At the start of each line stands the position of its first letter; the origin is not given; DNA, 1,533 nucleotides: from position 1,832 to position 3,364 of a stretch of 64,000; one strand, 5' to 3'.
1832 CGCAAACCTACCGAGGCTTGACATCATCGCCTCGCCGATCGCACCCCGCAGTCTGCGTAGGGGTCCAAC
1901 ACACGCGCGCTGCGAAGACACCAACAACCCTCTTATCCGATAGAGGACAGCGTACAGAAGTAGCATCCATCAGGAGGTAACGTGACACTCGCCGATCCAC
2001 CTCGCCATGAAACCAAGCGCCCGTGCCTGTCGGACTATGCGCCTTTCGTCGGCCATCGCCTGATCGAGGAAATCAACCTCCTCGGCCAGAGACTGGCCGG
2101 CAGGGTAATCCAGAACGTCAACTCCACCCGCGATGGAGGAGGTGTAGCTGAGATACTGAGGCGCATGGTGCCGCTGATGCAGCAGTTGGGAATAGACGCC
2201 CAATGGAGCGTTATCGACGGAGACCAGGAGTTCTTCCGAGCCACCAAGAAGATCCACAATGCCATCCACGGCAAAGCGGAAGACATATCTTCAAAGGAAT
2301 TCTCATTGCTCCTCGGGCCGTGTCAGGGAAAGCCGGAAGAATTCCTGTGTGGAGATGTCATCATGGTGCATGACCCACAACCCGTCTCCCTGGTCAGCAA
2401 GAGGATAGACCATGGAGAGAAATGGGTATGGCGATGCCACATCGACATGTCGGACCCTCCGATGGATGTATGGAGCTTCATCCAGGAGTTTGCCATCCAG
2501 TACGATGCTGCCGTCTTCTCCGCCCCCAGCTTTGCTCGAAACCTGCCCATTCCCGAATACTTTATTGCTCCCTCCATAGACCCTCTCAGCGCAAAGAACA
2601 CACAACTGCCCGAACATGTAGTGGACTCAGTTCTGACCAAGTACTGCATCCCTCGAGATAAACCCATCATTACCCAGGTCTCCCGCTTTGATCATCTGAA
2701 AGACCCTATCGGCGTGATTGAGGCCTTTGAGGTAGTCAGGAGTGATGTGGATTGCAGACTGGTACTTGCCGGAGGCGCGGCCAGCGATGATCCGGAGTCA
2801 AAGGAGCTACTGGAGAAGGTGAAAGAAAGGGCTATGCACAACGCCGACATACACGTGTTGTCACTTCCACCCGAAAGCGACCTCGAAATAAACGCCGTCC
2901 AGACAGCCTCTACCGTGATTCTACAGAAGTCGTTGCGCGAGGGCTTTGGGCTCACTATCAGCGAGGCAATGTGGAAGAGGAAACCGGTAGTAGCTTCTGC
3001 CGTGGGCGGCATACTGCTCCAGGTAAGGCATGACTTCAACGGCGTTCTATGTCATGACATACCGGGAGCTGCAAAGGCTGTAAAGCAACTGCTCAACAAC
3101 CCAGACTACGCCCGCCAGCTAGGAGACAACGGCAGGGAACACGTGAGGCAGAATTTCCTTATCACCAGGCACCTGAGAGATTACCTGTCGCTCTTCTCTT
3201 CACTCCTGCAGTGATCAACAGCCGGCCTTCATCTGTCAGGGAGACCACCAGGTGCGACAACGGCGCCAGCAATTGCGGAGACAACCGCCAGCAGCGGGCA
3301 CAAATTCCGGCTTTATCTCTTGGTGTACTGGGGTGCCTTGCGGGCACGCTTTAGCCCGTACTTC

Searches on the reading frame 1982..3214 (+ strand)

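Call 88: search_protein_families(library=pfam, proteins=[window:1982-3214:+], max_evalue=0.00001)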
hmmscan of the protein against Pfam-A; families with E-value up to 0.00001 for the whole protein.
window:1982-3214:+ (410 aa): 4 families
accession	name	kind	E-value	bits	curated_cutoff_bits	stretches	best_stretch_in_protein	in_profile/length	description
PF21269.3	TreT_GT1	-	5.4e-49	166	27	1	45-185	1-143/144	Trehalose synthase, N-terminal domain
PF00534.26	Glycos_transf_1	-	6.7e-25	88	26.4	1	223-386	11-171/172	Glycosyl transferases group 1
PF13692.12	Glyco_trans_1_4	-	7.6e-15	55.8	27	1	228-373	2-142/142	Glycosyl transferases group 1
PF20706.3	GT4-conflict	-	3.5e-06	26.7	26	1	248-352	220-324/385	Family 4 Glycosyltransferase in conflict systems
